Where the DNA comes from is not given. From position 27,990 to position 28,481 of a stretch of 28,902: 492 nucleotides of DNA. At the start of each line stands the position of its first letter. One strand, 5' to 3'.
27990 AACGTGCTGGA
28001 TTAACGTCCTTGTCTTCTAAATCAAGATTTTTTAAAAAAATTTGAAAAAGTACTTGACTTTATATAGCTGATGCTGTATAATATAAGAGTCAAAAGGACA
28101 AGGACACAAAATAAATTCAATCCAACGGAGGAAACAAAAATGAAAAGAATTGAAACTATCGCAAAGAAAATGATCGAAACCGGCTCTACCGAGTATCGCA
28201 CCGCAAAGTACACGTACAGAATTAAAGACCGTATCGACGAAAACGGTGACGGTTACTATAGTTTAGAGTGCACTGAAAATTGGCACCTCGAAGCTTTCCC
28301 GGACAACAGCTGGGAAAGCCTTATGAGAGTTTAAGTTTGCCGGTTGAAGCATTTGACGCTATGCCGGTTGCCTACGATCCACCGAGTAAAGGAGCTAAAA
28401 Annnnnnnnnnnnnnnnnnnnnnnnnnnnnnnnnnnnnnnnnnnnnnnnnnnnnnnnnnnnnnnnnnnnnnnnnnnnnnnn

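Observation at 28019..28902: Exact 133-bp promoter-to-codon-4 element duplicated and fused to two unrelated small-ORF + mini-HTH + terminator cassettes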

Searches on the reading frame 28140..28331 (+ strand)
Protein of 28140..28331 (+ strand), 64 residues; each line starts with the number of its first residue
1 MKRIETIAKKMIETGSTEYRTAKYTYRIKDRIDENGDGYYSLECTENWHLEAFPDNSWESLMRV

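Call 8: search_protein_families(library=pfam, max_evalue=1, proteins=[window:28140-28331:+])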
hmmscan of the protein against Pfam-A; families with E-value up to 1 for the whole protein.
seq(64 aa): 0 families

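Call 9: search_protein_families(library=phrogs, max_evalue=1, proteins=[window:28140-28331:+])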
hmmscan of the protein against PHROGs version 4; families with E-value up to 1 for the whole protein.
seq(64 aa): 0 families

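Call 14: find_encoding_contigs(protein=window:28140-28331:+, flank=5000, max_places=10)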
Protein seq(64 aa) (64 aa): 23 contigs read that carry it; 10 places shown.
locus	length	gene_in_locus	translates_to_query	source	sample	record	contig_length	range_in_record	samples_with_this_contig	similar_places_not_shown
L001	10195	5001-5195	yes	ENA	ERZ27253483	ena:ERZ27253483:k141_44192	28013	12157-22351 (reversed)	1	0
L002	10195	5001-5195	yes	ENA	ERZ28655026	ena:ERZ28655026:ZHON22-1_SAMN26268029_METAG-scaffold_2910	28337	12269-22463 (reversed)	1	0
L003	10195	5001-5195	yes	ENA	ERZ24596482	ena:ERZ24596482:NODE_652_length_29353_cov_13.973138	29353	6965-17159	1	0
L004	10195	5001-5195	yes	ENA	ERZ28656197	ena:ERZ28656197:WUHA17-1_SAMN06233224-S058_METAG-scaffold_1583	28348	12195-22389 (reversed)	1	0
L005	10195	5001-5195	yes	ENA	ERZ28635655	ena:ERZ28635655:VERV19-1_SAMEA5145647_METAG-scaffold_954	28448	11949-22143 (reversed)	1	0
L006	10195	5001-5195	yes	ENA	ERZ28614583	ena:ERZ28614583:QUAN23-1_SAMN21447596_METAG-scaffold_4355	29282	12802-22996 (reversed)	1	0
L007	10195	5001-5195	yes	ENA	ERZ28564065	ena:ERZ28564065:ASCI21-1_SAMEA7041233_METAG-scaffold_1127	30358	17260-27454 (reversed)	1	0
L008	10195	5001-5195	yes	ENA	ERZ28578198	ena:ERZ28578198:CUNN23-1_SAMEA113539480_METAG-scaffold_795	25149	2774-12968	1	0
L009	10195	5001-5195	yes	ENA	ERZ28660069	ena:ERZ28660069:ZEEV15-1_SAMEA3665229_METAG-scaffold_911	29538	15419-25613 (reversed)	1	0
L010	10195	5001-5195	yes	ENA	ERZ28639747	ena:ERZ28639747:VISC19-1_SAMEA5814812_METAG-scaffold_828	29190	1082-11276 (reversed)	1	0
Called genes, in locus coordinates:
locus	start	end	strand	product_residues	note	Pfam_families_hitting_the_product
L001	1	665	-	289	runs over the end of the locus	PF14297:Lin1244_N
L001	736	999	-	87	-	-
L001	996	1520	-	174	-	-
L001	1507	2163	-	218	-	-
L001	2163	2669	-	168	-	PF05565:Sipho_Gp157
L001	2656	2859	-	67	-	-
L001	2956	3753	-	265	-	PF24703:DUF7666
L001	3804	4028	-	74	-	-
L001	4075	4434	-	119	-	-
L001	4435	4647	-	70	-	PF13443:HTH_26, PF01381:HTH_3 (weak), PF13560:HTH_31 (weak)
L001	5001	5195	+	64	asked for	-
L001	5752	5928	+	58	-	PF22147:AcrIC5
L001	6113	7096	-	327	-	PF01510:Amidase_2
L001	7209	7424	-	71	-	PF16945:Phage_r1t_holin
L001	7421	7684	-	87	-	-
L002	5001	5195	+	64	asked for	-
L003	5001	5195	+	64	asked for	-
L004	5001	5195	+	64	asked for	-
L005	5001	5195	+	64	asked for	-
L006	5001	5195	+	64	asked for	-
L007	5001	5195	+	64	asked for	-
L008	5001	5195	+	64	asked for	-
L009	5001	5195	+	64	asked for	-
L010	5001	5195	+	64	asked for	-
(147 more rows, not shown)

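Call 31: find_homologous_proteins(query=window:28140-28331:+, max_evalue=0.001)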
Query seq(64 aa) (64 aa): 7 proteins with E <= 0.001 among 7 candidates.
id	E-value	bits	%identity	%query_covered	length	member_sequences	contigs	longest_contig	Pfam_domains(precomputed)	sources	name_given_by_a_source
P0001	1.3e-36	140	100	100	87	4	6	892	-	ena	-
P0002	2.3e-32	127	94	100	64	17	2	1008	-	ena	-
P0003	4.7e-31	123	92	100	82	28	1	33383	-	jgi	jgi:hypothetical protein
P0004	4.0e-30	120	89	100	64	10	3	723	-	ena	-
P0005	9.0e-29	116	84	100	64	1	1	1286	-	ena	-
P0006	2.2e-24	102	78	100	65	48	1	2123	-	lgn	-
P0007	8.0e-23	97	76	100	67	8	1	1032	-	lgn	-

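Call 40: predict_structure(alignment_id=A1)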
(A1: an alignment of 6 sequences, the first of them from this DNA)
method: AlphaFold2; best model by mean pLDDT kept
length: 64 residues; sequences in the alignment: 6
mean_pLDDT: 77.7   pTM: 0.58
mean pLDDT of the five models: 77.7, 73.2, 71.2, 69.5, 68.0
residues with pLDDT >= 90: 0; 70-90: 48; 50-70: 16; < 50: 0
segments of 3 or more residues with pLDDT < 50: none
pLDDT, mean of each block of 10 residues (from residue 1): 79 86 85 83 75 68 54
secondary structure, 60 per line:
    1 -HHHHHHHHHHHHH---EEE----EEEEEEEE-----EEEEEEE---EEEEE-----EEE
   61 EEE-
elements in order: H2-14 E18-20 E25-32 E38-44 E48-52 E58-63

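Call 44: search_protein_representatives(alignment_id=A1)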
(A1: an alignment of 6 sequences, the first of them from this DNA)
Query: 6 sequences, 64 profile positions. Proteins with E-value up to 0.001 (for the whole library): 6; up to 1e-10: 2; up to 1e-30: 1. The best 6 are listed.
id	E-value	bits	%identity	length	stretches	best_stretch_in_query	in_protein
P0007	3.7e-38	145.6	-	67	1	1-64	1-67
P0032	8.0e-11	58.1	-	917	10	39-62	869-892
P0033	2.4e-10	56.6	-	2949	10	34-49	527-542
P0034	2.4e-04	37.3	-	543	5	16-59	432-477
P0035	4.1e-04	36.6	-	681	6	32-46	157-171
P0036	5.9e-04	36.1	-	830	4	15-53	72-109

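Call 46: search_protein_families(library=pfam, max_evalue=0.01, proteins=[P0032, P0034, P0036])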
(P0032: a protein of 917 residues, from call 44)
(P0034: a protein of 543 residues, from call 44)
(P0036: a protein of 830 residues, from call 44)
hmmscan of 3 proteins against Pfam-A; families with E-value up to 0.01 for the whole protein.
P0032 (917 aa): 1 family
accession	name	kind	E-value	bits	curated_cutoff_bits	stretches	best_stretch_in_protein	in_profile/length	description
PF20660.2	DUF6812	-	0.0008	19.8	27.1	0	32-45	6-19/53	Family of unknown function (DUF6812)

P0034 (543 aa): 10 families
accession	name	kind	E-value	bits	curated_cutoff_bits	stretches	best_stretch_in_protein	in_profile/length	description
PF05345.18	He_PIG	-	2e-62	208.1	24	6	287-372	2-96/96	Putative Ig domain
PF17963.7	Big_9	-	1.6e-09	38.9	23.6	0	214-280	19-88/89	Bacterial Ig domain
PF17481.7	Phage_sheath_domII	-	2.9e-06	28.1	31.4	0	81-149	26-96/98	Phage tail sheath protein beta-sandwich domain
PF23237.1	HYR_4C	-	3.4e-06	27.6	27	0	75-102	46-73/73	HYR-like domain with 4 cysteines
PF06877.16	RraB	-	1.6e-05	25.8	23.3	0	83-118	47-84/102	Regulator of ribonuclease activity B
PF12892.13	FctA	-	3.2e-05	25.1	22.1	0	338-473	7-106/120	Spy0128-like isopeptide containing domain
PF16656.11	Pur_ac_phosph_N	-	0.00012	23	30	0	433-457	67-90/93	Purple acid Phosphatase, N-terminal domain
PF12870.14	DUF4878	-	0.0011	19.7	24.1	0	346-369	79-102/112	Domain of unknown function (DUF4878)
PF21254.3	AGA-YXIM_GBD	-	0.0069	16.7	27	0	247-285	77-115/138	Beta-agarase/YXIM esterase-like, galactose-binding domain-like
PF10806.13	SAM35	-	0.0083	16.8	22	0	346-374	33-61/125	SAM35, subunit of SAM coomplex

P0036 (830 aa): 8 families
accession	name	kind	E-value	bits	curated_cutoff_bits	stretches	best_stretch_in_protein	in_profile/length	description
PF17803.7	Cadherin_4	-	1.5e-46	157.2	25.1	6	16-99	2-71/71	Bacterial cadherin-like domain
PF17892.7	Cadherin_5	-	4.5e-37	126.2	26.5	4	80-132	46-97/98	Cadherin-like domain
PF17963.7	Big_9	-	3.9e-30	105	23.6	4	34-131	10-89/89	Bacterial Ig domain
PF19076.6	CshA_repeat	-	1.3e-17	64.7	27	4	189-243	49-103/103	Surface adhesin CshA repetitive domain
PF18175.6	HU-CCDC81_bac_2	-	9.6e-08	32.3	35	0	81-103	39-61/70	CCDC81-like prokaryotic HU domain 2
PF06251.17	Caps_syn_GfcC_C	-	0.00065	20.2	20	0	89-106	32-49/90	Capsule biosynthesis GfcC C-terminal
PF06780.16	Erp_C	-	0.0018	18.7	24.3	0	21-36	34-49/140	Erp protein C-terminus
PF06344.16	Parecho_VpG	-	0.004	18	25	0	101-111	8-18/20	Parechovirus Genome-linked protein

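Call 49: fold_search(model_id=the predicted structure, library=pdb)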
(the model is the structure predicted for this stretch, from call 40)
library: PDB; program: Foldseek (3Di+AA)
matches with E <= 10: 395; with E <= 0.001: 0
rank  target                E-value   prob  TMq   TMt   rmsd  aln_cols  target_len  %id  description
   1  6cp9_E                4.3e-01  0.18  0.28  0.17  11.0        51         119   12  Contact-dependent growth inhibition toxin - immunity protein complex from Klebsiella pneumoniae 342 (released 2019-03-13)
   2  3nm7_A                4.6e-01  0.41  0.35  0.28  11.4        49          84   16  Crystal Structure of Borrelia burgdorferi Pur-alpha (released 2010-10-06)
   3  6cp9_A                4.9e-01  0.18  0.29  0.17  10.3        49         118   12  Contact-dependent growth inhibition toxin - immunity protein complex from Klebsiella pneumoniae 342 (released 2019-03-13)
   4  3n8b_B                5.1e-01  0.38  0.35  0.31  11.4        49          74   16  Crystal Structure of Borrelia burgdorferi Pur-alpha (released 2010-10-06)
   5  3nm7_C                5.4e-01  0.38  0.35  0.31  11.3        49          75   16  Crystal Structure of Borrelia burgdorferi Pur-alpha (released 2010-10-06)
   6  6xgt_C                5.4e-01  0.33  0.33  0.14  12.9        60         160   10  Crystal structure of cyanase from the thermophilic fungus Thermomyces lanuginosus (released 2021-01-27)
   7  6xgt_A                5.8e-01  0.23  0.34  0.15  13.2        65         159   12  Crystal structure of cyanase from the thermophilic fungus Thermomyces lanuginosus (released 2021-01-27)
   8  3nm7_B                6.4e-01  0.33  0.34  0.30  11.5        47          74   15  Crystal Structure of Borrelia burgdorferi Pur-alpha (released 2010-10-06)
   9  3nm7_D                6.8e-01  0.33  0.35  0.30  11.3        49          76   16  Crystal Structure of Borrelia burgdorferi Pur-alpha (released 2010-10-06)
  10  3vsf_C                8.1e-01  0.30  0.35  0.07   7.3        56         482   28  Crystal structure of 1,3Gal43A, an exo-beta-1,3-Galactanase from Clostridium thermocellum (released 2012-12-05)
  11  2owl_A                8.5e-01  0.47  0.41  0.13   6.4        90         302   12  Crystal structure of E. coli RdgC (released 2007-03-20)
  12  3d9w_C                8.5e-01  0.21  0.33  0.09  11.3        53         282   15  Crystal Structure Analysis of Nocardia farcinica Arylamine N-acetyltransferase (released 2008-09-02)
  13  3d9w_B                1.0e+00  0.20  0.32  0.09  11.3        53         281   15  Crystal Structure Analysis of Nocardia farcinica Arylamine N-acetyltransferase (released 2008-09-02)
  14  4dsd_A                1.1e+00  0.87  0.49  0.28   2.9        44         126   16  Crystal structure of a putative periplasmic protein (BACOVA_05534) from Bacteroides ovatus ATCC 8483 at 1.75 A resolut (released 2012-03-21)
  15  8wkd_A                1.1e+00  0.20  0.36  0.17  13.1        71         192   11  Connectase T1A C192S mutant from Methanocaldococcus mazei with peptide substrate (released 2025-01-15)
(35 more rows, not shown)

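Call 83: search_protein_families(library=padloc, max_evalue=0.01, proteins=[window:28140-28331:+])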
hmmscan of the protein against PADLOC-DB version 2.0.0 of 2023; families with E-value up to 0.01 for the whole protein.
seq(64 aa): 0 families

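Call 87: search_protein_families(library=ncbifam, max_evalue=0.01, proteins=[window:28140-28331:+])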
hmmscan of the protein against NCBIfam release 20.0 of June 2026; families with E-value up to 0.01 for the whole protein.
seq(64 aa): 0 families
